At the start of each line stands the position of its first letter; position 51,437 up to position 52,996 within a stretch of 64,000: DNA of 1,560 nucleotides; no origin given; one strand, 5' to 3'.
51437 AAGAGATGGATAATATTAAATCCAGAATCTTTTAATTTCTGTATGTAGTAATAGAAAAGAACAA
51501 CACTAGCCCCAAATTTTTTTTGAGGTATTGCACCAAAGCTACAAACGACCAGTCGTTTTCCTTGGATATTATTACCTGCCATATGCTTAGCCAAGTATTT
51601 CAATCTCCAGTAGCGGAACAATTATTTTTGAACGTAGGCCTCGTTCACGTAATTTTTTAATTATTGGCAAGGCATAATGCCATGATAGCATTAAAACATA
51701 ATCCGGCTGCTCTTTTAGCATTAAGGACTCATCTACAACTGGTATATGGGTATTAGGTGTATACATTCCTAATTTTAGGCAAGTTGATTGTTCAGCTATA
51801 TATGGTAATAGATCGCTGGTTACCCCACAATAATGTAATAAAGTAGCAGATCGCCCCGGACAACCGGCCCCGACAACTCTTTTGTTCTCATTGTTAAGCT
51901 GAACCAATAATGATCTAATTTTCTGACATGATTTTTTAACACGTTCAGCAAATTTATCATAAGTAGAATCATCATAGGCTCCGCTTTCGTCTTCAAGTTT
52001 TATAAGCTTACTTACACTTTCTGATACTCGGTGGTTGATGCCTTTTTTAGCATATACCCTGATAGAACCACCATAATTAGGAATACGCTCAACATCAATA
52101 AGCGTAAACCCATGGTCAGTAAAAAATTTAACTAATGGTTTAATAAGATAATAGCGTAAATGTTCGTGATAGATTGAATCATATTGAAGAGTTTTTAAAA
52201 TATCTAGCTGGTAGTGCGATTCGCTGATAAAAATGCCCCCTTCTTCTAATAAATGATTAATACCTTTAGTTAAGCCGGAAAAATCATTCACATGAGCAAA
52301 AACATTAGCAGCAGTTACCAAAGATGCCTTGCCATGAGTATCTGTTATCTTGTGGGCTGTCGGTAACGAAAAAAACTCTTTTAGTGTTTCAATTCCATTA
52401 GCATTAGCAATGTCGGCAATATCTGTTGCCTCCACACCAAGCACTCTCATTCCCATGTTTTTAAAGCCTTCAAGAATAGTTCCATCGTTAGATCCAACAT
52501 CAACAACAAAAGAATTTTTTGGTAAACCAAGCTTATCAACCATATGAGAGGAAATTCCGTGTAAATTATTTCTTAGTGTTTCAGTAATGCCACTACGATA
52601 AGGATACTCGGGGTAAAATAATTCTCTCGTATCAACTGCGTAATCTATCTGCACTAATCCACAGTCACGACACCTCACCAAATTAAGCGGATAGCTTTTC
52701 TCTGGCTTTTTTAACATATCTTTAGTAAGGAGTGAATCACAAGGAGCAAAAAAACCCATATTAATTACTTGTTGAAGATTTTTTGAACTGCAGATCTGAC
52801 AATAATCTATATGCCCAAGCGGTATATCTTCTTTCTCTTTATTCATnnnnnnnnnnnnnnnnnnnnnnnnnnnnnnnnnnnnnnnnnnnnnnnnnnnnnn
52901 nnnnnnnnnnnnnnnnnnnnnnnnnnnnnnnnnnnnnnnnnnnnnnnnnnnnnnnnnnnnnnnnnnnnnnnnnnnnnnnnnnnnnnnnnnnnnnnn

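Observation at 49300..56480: Sialic acid (neuB-neuC-neuA) module with TylF-like and C-methyltransferase-family enzymes and a Gfo/Idh/MocA oxidoreductase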

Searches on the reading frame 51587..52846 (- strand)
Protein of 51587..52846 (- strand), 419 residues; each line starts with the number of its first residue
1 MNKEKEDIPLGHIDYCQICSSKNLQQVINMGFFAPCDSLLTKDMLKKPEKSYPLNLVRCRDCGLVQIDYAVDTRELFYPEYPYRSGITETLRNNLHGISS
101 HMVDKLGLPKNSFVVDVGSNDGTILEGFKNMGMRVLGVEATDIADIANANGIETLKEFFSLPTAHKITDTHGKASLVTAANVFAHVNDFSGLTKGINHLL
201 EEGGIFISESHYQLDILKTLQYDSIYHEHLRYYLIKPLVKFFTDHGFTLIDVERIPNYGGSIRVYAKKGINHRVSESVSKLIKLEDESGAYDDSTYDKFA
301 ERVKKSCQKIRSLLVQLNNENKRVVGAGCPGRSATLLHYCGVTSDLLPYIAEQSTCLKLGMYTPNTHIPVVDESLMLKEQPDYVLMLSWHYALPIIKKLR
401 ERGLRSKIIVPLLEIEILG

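Call 4: search_protein_families(library=pfam, proteins=[window:51587-52846:-])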
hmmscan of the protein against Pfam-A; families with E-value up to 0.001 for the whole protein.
window:51587-52846:- (419 aa): 5 families
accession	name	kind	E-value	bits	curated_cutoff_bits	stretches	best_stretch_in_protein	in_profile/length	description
PF08484.17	Methyltransf_14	-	1.8e-40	138.8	23.5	1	257-410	2-157/160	C-methyltransferase C-terminal domain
PF08421.16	Methyltransf_13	-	2.1e-18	66.7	31.3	1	16-77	1-62/62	Putative zinc binding domain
PF13489.12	Methyltransf_23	-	1.5e-11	44.7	27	1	104-251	14-163/164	Methyltransferase domain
PF08242.18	Methyltransf_12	-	7.3e-05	23.9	30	1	115-206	1-98/98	Methyltransferase domain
PF08241.18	Methyltransf_11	-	0.00041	21.4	21.2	1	115-207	1-94/95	Methyltransferase domain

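Call 6: search_protein_families(library=ncbifam, proteins=[window:51587-52846:-])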
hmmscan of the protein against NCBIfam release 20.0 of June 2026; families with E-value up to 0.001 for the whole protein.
window:51587-52846:- (419 aa): 1 family
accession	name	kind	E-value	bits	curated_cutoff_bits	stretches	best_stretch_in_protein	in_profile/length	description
TIGR01983.1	UbiG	equivalog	7.7e-05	22.1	102.95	1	111-207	50-151/228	bifunctional 2-polyprenyl-6-hydroxyphenol methylase/3-demethylubiquinol 3-O-methyltransferase UbiG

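Call 12: search_solved_structures(query=window:51587-52846:-, max_evalue=0.01)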
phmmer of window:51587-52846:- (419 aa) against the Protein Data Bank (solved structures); distinct sequences matched with E-value up to 0.01: 10.
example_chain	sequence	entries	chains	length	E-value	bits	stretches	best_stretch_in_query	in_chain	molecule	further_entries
4rv9_A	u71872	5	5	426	2.2e-87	296.8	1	14-398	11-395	D-mycarose 3-C-methyltransferase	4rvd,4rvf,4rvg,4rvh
5t64_A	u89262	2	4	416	1.1e-57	199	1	16-401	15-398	Sugar 3-C-methyl transferase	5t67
5t6b_A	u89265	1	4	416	3.4e-57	197.4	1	16-401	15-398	Sugar 3-C-methyl transferase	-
3ndi_A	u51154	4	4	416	2.9e-54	187.7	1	15-401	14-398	Methyltransferase | TcaB9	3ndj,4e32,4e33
4e2y_A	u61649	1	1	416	7.7e-54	186.4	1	15-401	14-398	TcaB9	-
4e31_A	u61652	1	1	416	1e-53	185.9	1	15-401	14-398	TcaB9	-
4e2x_A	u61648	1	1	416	1.1e-53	185.9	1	15-401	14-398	TcaB9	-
4e2z_A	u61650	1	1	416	2.6e-53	184.6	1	15-401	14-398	TcaB9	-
4e2w_A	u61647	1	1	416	2.8e-53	184.5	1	15-401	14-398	TcaB9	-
4e30_A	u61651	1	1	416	7.2e-53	183.2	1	15-401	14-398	TcaB9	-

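Call 19: find_homologous_proteins(query=window:51587-52846:-, max_evalue=1e-20)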
Query window:51587-52846:- (419 aa): 7523 proteins with E <= 1e-20 among 8000 candidates; the best 120 are listed.
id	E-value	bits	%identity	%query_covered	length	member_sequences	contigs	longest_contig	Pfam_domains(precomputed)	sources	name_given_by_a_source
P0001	1.9e-281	951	100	100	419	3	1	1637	PF13489.13,PF08421.17,PF08484.18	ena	-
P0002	1.7e-242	823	85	100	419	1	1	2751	PF13489.13,PF08421.17,PF08484.18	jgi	-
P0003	1.9e-227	773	79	100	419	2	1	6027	PF13489.13,PF08421.17,PF08484.18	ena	-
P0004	7.1e-227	771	81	98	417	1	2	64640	PF13489.13,PF08421.17,PF08484.18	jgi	-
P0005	1.0e-218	744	75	100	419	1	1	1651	PF13489.13,PF08421.17,PF08484.18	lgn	-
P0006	1.8e-215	734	74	100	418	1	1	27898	PF13489.13,PF08421.17,PF08484.18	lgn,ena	-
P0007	9.0e-209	712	74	98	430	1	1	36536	PF13489.13,PF08421.17,PF08484.18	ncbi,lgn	-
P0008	6.6e-207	705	73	99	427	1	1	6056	PF13489.13,PF08421.17,PF08484.18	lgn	-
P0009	2.4e-206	704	73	100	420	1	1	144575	PF13489.13,PF08421.17,PF08484.18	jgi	jgi:hypothetical protein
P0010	4.6e-206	703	71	99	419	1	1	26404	PF13489.13,PF08421.17,PF08484.18,PF08242.19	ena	-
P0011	1.5e-205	701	72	98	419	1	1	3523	PF13489.13,PF08421.17,PF08484.18,PF08242.19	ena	-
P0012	1.6e-205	701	70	100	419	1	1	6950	PF13489.13,PF08421.17,PF08484.18,PF08242.19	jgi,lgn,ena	-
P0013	1.6e-204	698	72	99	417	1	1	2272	PF13489.13,PF08421.17,PF08484.18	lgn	-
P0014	4.2e-203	693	70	100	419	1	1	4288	PF13489.13,PF08421.17,PF08484.18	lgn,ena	-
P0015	3.7e-202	690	72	98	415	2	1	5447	PF13489.13,PF08421.17,PF08484.18,PF08242.19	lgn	-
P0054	3.8e-180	617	65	98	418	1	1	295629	PF13489.13,PF08421.17,PF08484.18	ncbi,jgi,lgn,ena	-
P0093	4.5e-164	564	58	100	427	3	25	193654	PF13489.13,PF08421.17,PF08484.18,PF08241.19,PF08242.19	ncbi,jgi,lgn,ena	jgi:SAM-dependent methyltransferase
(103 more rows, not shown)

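Call 20: find_encoding_contigs(protein=P0004, flank=9000, max_places=1)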
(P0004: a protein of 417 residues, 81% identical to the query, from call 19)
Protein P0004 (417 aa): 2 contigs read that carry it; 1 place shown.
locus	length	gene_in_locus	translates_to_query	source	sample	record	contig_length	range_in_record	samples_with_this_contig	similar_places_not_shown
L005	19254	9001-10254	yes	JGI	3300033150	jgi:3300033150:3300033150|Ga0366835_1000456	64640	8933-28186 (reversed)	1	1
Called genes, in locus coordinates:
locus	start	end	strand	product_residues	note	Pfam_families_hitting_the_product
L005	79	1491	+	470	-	PF13727:CoA_binding_3, PF02397:Bac_transf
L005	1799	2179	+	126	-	PF04892:VanZ-LLP1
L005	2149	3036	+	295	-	PF00753:Lactamase_B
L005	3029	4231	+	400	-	PF04932:Wzy_C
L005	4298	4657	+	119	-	PF12802:MarR_2 (weak), PF21984:DnaD_N (faint), PF13412:HTH_24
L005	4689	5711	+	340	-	PF01370:Epimerase, PF07993:NAD_binding_4, PF16363:GDP_Man_Dehyd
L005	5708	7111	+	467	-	PF13440:Polysacc_synt_3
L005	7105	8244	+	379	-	PF13469:Sulfotransfer_3, PF00685:Sulfotransfer_1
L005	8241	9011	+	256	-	PF05711:TylF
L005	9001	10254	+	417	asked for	PF08421:Methyltransf_13, PF13489:Methyltransf_23, PF08484:Methyltransf_14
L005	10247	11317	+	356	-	PF01408:GFO_IDH_MocA, PF02894:GFO_IDH_MocA_C (weak), PF22725:GFO_IDH_MocA_C3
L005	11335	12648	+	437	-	PF13692:Glyco_trans_1_4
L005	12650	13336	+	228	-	PF02348:CTP_transf_3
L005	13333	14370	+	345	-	PF03102:NeuB, PF08666:SAF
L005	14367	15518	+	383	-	PF02350:Epimerase_2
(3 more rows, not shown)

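Call 21: find_encoding_contigs(protein=P0054, flank=9000, max_places=1)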
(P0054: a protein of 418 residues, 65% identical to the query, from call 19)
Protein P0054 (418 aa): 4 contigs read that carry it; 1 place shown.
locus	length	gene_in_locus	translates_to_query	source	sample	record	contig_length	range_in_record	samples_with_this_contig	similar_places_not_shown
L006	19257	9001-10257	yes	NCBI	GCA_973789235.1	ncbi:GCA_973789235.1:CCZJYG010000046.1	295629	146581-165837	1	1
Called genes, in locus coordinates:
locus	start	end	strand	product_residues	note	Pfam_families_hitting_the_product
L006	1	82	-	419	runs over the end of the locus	PF04413:Glycos_transf_N, PF00534:Glycos_transf_1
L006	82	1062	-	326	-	PF01075:Glyco_transf_9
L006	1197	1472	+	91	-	PF01402:RHH_1 (faint)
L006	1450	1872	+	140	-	PF01850:PIN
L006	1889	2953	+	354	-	PF01073:3Beta_HSD (weak), PF01370:Epimerase, PF02719:Polysacc_synt_2 (weak), PF04321:RmlD_sub_bind, PF07993:NAD_binding_4 (faint), PF16363:GDP_Man_Dehyd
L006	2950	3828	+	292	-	PF00483:NTP_transferase, PF12804:NTP_transf_3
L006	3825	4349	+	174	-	-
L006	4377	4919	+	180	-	PF00908:dTDP_sugar_isom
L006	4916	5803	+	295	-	PF01370:Epimerase, PF04321:RmlD_sub_bind, PF16363:GDP_Man_Dehyd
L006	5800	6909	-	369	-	PF00155:Aminotran_1_2, PF01041:DegT_DnrJ_EryC1, PF01212:Beta_elim_lyase, PF01053:Cys_Met_Meta_PP (weak)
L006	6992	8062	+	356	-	PF01370:Epimerase, PF04321:RmlD_sub_bind (weak), PF16363:GDP_Man_Dehyd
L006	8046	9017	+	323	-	PF01370:Epimerase, PF04321:RmlD_sub_bind (weak), PF16363:GDP_Man_Dehyd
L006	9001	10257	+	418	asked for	PF08421:Methyltransf_13, PF13489:Methyltransf_23, PF08484:Methyltransf_14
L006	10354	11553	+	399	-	PF13692:Glyco_trans_1_4, PF13524:Glyco_trans_1_2 (faint)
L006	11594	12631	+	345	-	PF01408:GFO_IDH_MocA, PF22725:GFO_IDH_MocA_C3, PF02894:GFO_IDH_MocA_C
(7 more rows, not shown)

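Call 22: find_encoding_contigs(protein=P0093, flank=9000, max_places=2)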
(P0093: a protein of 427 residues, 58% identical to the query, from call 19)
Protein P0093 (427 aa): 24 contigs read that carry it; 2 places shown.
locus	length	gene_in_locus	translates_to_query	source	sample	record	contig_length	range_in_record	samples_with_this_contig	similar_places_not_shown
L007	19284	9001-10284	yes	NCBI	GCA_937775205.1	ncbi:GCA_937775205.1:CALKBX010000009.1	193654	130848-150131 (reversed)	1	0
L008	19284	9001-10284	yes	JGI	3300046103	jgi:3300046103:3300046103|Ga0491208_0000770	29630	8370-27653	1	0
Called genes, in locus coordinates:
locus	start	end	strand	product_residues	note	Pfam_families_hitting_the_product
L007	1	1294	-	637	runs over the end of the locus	PF13522:GATase_6, PF13537:GATase_7, PF00733:Asn_synthase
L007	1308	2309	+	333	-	-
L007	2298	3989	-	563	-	-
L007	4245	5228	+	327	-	PF01073:3Beta_HSD, PF01370:Epimerase, PF02719:Polysacc_synt_2, PF04321:RmlD_sub_bind, PF05368:NmrA (weak), PF07993:NAD_binding_4 (weak), PF13460:NAD_binding_10, PF16363:GDP_Man_Dehyd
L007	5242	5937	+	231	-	PF02348:CTP_transf_3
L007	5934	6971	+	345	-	PF03102:NeuB, PF08666:SAF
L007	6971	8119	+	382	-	PF02350:Epimerase_2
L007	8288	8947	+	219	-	PF05711:TylF, PF13578:Methyltransf_24 (weak)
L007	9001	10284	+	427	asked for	PF08421:Methyltransf_13, PF13489:Methyltransf_23, PF08241:Methyltransf_11 (weak), PF08242:Methyltransf_12 (weak), PF08484:Methyltransf_14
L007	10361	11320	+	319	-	PF01408:GFO_IDH_MocA, PF22725:GFO_IDH_MocA_C3 (weak)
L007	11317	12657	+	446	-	PF13692:Glyco_trans_1_4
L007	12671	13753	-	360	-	-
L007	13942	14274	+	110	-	-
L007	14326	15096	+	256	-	PF00534:Glycos_transf_1, PF13692:Glyco_trans_1_4, PF13524:Glyco_trans_1_2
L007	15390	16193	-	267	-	PF04577:Glyco_transf_61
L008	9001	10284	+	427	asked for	PF08421:Methyltransf_13, PF13489:Methyltransf_23, PF08241:Methyltransf_11 (weak), PF08242:Methyltransf_12 (weak), PF08484:Methyltransf_14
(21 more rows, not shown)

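Call 25: find_related_loci(query=A1, collection=genome_contigs, flank=10000)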
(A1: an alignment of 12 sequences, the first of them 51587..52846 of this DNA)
Query A1 (419 aa) in genome_contigs; peptide patterns used: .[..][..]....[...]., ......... (x = any residue, [..] = any of these).
336 stretches matched a pattern; 327 encode a relative of the query (tblastn E <= 1e-3); the best 80 are kept; 80 distinct loci.
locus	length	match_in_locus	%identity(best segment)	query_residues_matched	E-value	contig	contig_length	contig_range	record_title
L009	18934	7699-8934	74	7-418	0e+0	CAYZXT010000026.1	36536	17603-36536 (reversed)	MAG TPA_asm: uncultured Elusimicrobia sp. isolate SRP323723_co1_143 genome assembly, contig: NODE_930_length_36536_cov_7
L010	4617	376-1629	68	1-418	0e+0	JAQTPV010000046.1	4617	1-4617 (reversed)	MAG: Candidatus Paceibacterota bacterium isolate STB_124 NODE_62362_length_4617_cov_3.577951_Sandtown_B, whole genome sh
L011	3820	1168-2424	64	1-418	0e+0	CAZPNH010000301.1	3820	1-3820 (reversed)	MAG TPA_asm: uncultured Bordetella sp. isolate binchicken_co54_428 genome assembly, contig: NODE_48098_length_3820_cov_4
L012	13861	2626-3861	63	7-418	0e+0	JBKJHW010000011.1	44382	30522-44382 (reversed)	MAG: Vicinamibacterales bacterium isolate ant_bin.128 S1Ck117_3142993_flag_0_multi_17.3710_len_44382, whole genome shotg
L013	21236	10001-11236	66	7-418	0e+0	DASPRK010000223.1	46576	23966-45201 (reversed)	MAG TPA_asm: Candidatus Methylomirabilis sp. isolate SMAG_U12223 k141_2080358, whole genome shotgun sequence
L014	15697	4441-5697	63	1-418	0e+0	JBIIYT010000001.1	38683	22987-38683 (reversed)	MAG: Rhodoferax sp. isolate ME2005-10-10_3300044625_group2_bin180 Rohwer_bin2241_scaffold_387_c1, whole genome shotgun s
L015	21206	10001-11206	63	11-412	1e-177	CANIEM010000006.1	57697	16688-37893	MAG: Verrucomicrobia subdivision 6 bacterium isolate RH-14apr17-123 genome assembly, contig: RH-14apr17-C1179, whole gen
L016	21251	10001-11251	58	2-418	1e-168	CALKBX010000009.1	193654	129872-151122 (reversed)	MAG: uncultured Verrucomicrobiae bacterium isolate FRAM_RAS_EGC1617_bin25 genome assembly, contig: FRAM_EGC1617_bin25-9,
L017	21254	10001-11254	55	1-418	3e-165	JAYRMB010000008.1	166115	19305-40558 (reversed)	MAG: Azonexus sp. isolate XM2_XAASGE2bin.24 NODE_90_length_166115_cov_99.482818, whole genome shotgun sequence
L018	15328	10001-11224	58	11-418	5e-165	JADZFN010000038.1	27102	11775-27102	MAG: Verrucomicrobiia bacterium isolate SJ867 c_000000959831, whole genome shotgun sequence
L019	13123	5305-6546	55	5-418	1e-164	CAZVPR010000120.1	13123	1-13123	MAG TPA_asm: uncultured Anaerolineales bacterium isolate SRP077602_co5_498 genome assembly, contig: NODE_21334_length_13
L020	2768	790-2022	55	7-417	1e-173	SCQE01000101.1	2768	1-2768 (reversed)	MAG: Nitrospirae bacterium isolate DP16D_bin.35 DP16D_bin.35-50163, whole genome shotgun sequence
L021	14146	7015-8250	58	7-418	8e-162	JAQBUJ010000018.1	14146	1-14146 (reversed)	MAG: Proteobacteria bacterium isolate casp150-mb.144 NODE_11076_length_14146_cov_0.055172, whole genome shotgun sequence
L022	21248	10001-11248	55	3-418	8e-160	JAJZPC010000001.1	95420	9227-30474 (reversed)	MAG: Deltaproteobacteria bacterium isolate SKS1.bin10 NODE_333_length_95420_cov_4.429349, whole genome shotgun sequence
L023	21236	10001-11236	55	7-418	1e-159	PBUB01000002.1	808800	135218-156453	MAG: Spirochaetaceae bacterium isolate NP47 65383, whole genome shotgun sequence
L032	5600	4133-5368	53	7-418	6e-155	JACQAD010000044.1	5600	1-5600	MAG: Magnetospirillum sp. isolate NC_groundwater_907_Pr1_S-0.2um_65_15 Montesol18-Sp2_coassembly_scaffold_19281, whole g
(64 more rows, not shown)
